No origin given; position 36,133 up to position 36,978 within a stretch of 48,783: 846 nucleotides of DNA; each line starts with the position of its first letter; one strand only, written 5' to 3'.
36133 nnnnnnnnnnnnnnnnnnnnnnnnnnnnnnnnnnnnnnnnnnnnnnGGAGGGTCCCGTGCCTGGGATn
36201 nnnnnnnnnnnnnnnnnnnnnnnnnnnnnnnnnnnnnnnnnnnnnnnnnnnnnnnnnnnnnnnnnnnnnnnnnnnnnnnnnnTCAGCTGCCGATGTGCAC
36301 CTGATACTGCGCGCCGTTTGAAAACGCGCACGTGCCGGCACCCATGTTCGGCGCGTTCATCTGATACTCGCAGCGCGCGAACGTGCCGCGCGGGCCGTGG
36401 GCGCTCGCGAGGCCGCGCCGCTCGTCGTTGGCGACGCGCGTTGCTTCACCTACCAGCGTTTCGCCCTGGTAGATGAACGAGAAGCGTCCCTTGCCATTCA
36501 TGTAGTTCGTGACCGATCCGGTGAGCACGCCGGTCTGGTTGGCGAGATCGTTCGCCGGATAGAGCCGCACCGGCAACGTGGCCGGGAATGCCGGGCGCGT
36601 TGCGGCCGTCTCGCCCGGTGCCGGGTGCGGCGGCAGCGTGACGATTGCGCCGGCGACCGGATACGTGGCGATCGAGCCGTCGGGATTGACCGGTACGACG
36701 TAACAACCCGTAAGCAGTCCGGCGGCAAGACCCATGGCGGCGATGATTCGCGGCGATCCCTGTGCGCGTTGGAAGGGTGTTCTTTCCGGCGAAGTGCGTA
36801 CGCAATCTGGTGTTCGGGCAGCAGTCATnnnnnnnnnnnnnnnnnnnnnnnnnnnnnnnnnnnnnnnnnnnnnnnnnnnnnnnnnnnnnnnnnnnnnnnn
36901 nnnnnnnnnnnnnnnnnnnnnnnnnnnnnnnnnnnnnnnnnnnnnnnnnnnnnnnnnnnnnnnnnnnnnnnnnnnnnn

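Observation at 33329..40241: Candidate undescribed module: STAND-SARP regulator, phased operator, orphan lipoprotein and a self-contained ACP-FAAL-acyltransferase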

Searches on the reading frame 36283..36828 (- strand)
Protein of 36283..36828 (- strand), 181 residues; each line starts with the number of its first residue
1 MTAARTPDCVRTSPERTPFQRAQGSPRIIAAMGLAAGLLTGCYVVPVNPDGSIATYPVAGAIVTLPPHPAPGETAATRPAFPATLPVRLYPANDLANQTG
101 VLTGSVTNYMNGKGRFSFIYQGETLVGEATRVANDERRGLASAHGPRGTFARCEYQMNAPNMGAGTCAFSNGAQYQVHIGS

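Call 6: search_protein_families(library=pfam, proteins=[window:36283-36828:-], max_evalue=0.01)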
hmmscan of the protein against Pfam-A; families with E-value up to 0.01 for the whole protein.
window:36283-36828:- (181 aa): 0 families

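Call 7: search_protein_families(library=ncbifam, proteins=[window:36283-36828:-], max_evalue=0.01)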
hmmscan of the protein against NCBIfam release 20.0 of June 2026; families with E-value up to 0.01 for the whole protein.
window:36283-36828:- (181 aa): 0 families

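Call 41: find_homologous_proteins(query=window:36283-36828:-)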
Query window:36283-36828:- (181 aa): 858 proteins with E <= 0.001 among 1297 candidates; the best 120 are listed.
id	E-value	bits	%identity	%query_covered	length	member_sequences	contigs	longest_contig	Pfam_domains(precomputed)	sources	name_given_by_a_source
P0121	1.1e-107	376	94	100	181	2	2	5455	-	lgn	-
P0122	2.2e-62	228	69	88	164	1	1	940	-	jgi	jgi:hypothetical protein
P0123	8.4e-60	220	64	89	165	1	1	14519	-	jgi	jgi:hypothetical protein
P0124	9.1e-60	220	69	85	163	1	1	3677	-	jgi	jgi:hypothetical protein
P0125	4.9e-58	214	72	79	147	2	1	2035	-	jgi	jgi:hypothetical protein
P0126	1.0e-57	213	67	87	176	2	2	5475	-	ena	-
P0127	1.2e-57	213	63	95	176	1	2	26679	-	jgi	jgi:hypothetical protein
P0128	1.3e-57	213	67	78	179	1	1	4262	-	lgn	-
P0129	1.7e-57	212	65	87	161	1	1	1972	-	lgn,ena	-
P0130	2.1e-57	212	66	87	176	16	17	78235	-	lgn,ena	-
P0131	2.2e-57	212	72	78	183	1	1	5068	-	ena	-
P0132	3.5e-57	211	62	97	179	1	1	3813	-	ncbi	-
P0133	3.8e-57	211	67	86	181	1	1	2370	-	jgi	jgi:hypothetical protein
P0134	5.0e-57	211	64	88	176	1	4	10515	-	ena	-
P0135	6.6e-57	210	61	95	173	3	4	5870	-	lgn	-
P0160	7.5e-56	207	64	87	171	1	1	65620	-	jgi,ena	-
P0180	3.0e-55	205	63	87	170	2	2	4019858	-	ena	-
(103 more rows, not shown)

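Call 44: search_protein_families(library=pfam, proteins=[window:36283-36828:-], max_evalue=10)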
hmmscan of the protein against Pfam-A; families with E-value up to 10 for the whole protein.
window:36283-36828:- (181 aa): 0 families

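Call 51: predict_structure(alignment_id=A1)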
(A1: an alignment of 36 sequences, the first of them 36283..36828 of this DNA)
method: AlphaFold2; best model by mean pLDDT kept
length: 181 residues; sequences in the alignment: 36
mean_pLDDT: 72.9   pTM: 0.50
mean pLDDT of the five models: 72.9, 71.6, 70.8, 69.3, 68.2
residues with pLDDT >= 90: 62; 70-90: 37; 50-70: 57; < 50: 25
segments of 3 or more residues with pLDDT < 50: 57-77
pLDDT, mean of each block of 10 residues (from residue 1): 53 56 55 56 64 50 41 45 87 92 88 88 90 77 92 90 93 94 81
secondary structure, 60 per line:
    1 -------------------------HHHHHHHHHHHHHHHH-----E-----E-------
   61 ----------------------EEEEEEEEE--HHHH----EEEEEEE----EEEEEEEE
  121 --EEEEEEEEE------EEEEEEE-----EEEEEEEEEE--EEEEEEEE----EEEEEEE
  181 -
elements in order: H26-41 E83-91 H94-97 E102-108 E113-120 E123-131 E138-144 E150-159 E162-169 E174-180

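Call 56: fold_search(model_id=the predicted structure, library=pdb)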
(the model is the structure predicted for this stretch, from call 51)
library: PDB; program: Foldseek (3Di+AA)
matches with E <= 10: 830; with E <= 0.001: 0
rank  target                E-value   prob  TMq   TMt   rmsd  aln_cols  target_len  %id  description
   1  6d0t_B                2.2e-03  1.00  0.41  0.63   3.3       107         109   15  De novo design of a fluorescence-activating beta barrel - BB1 (released 2018-09-19)
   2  6czi_A                2.8e-03  1.00  0.43  0.67   3.0       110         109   14  Structure of a redesigned beta barrel, mFAP1, bound to DFHBI (released 2018-09-19)
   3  6czg_A                3.4e-03  1.00  0.42  0.64   3.3       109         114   11  Structure of a redesigned beta barrel, b11L5F_LGL (released 2018-09-19)
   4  6czh_B                5.0e-03  1.00  0.44  0.68   2.7       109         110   12  Structure of a redesigned beta barrel, mFAP0, bound to DFHBI (released 2018-09-19)
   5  6d0t_A                5.2e-03  1.00  0.40  0.61   3.4       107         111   15  De novo design of a fluorescence-activating beta barrel - BB1 (released 2018-09-19)
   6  6czj_B                5.8e-03  1.00  0.43  0.67   3.2       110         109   12  Structure of a redesigned beta barrel, b10 (released 2018-09-19)
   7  6czh_A                6.1e-03  1.00  0.42  0.68   3.1       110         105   13  Structure of a redesigned beta barrel, mFAP0, bound to DFHBI (released 2018-09-19)
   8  7vsx                  6.8e-03  1.00  0.29  0.30   7.7        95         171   14  Crystal structure of QL-nanoKAZ (Reverse mutant of nanoKAZ with L18Q and V27L) (released 2022-08-24)
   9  5ibo_A                8.9e-03  1.00  0.30  0.31   7.9        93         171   14  1.95A resolution structure of NanoLuc luciferase (released 2016-04-13)
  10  7snr_A                1.1e-02  1.00  0.30  0.32   8.1        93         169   14  2.00A Resolution Structure of NanoLuc Luciferase (released 2022-11-16)
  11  6czj_A                1.2e-02  1.00  0.43  0.69   2.8       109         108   13  Structure of a redesigned beta barrel, b10 (released 2018-09-19)
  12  7sns_C                1.2e-02  1.00  0.30  0.31   7.9        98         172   13  1.55A Resolution Structure of NanoLuc Luciferase (released 2022-11-16)
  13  7snw_A                1.2e-02  1.00  0.29  0.30   8.0        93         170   14  1.80A Resolution Structure of NanoLuc Luciferase with Bound Inhibitor PC 16026576 (released 2022-11-16)
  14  8wkh                  1.2e-02  0.99  0.30  0.39   6.6       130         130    7  Crystal structure of group 13 allergen from Blomia tropicalis (released 2023-11-22)
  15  7snt_A                1.4e-02  0.98  0.27  0.30  13.3       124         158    9  2.20A Resolution Structure of NanoLuc Luciferase with Bound Substrate Analog 3-methoxy-furimazine (released 2022-11-16)
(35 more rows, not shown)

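Call 64: search_protein_representatives(alignment_id=A1)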
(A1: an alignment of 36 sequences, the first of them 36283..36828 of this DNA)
Query: 36 sequences, 179 profile positions. Proteins with E-value up to 0.001 (for the whole library): 275; up to 1e-10: 171; up to 1e-30: 41. The best 150 are listed.
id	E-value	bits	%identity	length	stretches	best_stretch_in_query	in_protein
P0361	1.1e-68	246.8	-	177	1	27-178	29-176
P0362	2.2e-59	216.5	-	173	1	19-178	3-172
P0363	2.1e-52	193.7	-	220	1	19-179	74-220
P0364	1.1e-50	188.1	-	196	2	37-178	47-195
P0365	1.0e-48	181.7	-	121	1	64-179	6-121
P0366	1.9e-47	177.6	-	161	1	20-179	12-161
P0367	1.1e-46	175.2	-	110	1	94-178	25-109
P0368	2.8e-44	167.3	-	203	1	14-178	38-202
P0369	3.4e-43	163.8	-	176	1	14-130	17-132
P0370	1.8e-42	161.4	-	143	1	93-178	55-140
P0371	2.9e-41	157.4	-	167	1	18-178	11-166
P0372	4.1e-39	150.4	-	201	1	22-178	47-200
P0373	1.1e-38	149.1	-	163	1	23-179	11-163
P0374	1.1e-38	149.0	-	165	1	27-178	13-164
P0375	4.2e-38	147.2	-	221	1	40-164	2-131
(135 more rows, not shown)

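Call 84: find_encoding_contigs(protein=P0180, flank=8000, max_places=2)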
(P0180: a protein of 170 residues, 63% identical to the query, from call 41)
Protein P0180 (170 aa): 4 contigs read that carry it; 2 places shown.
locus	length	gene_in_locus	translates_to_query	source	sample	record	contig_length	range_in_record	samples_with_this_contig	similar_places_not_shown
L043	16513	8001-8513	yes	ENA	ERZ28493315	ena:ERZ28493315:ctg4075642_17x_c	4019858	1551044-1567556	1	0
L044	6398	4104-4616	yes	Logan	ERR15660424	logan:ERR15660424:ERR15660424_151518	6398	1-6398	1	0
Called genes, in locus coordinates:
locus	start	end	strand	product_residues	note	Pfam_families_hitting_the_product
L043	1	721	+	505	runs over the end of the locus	-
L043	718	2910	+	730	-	PF01869:BcrAD_BadFG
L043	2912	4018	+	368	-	PF09989:DUF2229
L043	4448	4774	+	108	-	-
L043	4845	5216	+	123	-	-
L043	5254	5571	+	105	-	-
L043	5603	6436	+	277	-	-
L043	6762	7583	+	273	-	PF05708:Peptidase_C92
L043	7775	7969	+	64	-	-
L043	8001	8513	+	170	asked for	-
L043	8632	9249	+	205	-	-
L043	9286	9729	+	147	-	-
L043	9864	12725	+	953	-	PF00550:PP-binding, PF00501:AMP-binding, PF01553:Acyltransferase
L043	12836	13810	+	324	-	PF03401:TctC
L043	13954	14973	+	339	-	PF02826:2-Hacid_dh_C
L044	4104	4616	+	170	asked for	-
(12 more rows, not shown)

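Call 85: find_encoding_contigs(protein=P0160, flank=8000, max_places=2)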
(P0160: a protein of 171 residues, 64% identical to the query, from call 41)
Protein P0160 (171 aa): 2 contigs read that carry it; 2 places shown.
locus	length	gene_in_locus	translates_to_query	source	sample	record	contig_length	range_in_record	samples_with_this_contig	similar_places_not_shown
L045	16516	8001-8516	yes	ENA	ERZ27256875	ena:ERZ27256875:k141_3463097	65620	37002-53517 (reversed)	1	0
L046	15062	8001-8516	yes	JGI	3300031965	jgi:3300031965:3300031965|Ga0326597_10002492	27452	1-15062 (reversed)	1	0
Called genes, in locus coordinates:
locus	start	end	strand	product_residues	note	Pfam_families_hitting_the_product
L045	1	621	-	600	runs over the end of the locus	PF00501:AMP-binding, PF23562:AMP-binding_C_3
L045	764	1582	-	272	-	PF00106:adh_short, PF08659:KR (weak), PF13561:adh_short_C2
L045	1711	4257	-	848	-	PF02771:Acyl-CoA_dh_N, PF02770:Acyl-CoA_dh_M (weak), PF00441:Acyl-CoA_dh_1, PF09317:ACDH_C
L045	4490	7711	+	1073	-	PF25873:WHD_MalT, PF03704:BTAD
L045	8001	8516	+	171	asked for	-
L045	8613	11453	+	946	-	PF00550:PP-binding (weak), PF00501:AMP-binding, PF01553:Acyltransferase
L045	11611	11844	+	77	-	PF11809:DUF3330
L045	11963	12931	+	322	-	PF03401:TctC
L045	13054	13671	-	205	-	PF07813:LTXXQ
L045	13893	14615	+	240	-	PF00072:Response_reg, PF00486:Trans_reg_C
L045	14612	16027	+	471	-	PF00672:HAMP, PF00512:HisKA, PF02518:HATPase_c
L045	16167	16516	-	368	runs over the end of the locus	PF01408:GFO_IDH_MocA, PF22685:Gal80p_C-like, PF22725:GFO_IDH_MocA_C3, PF02894:GFO_IDH_MocA_C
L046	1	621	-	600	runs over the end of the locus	PF00501:AMP-binding, PF23562:AMP-binding_C_3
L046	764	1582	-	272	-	PF00106:adh_short, PF08659:KR (weak), PF13561:adh_short_C2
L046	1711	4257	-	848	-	PF02771:Acyl-CoA_dh_N, PF02770:Acyl-CoA_dh_M (weak), PF00441:Acyl-CoA_dh_1, PF09317:ACDH_C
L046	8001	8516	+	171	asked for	-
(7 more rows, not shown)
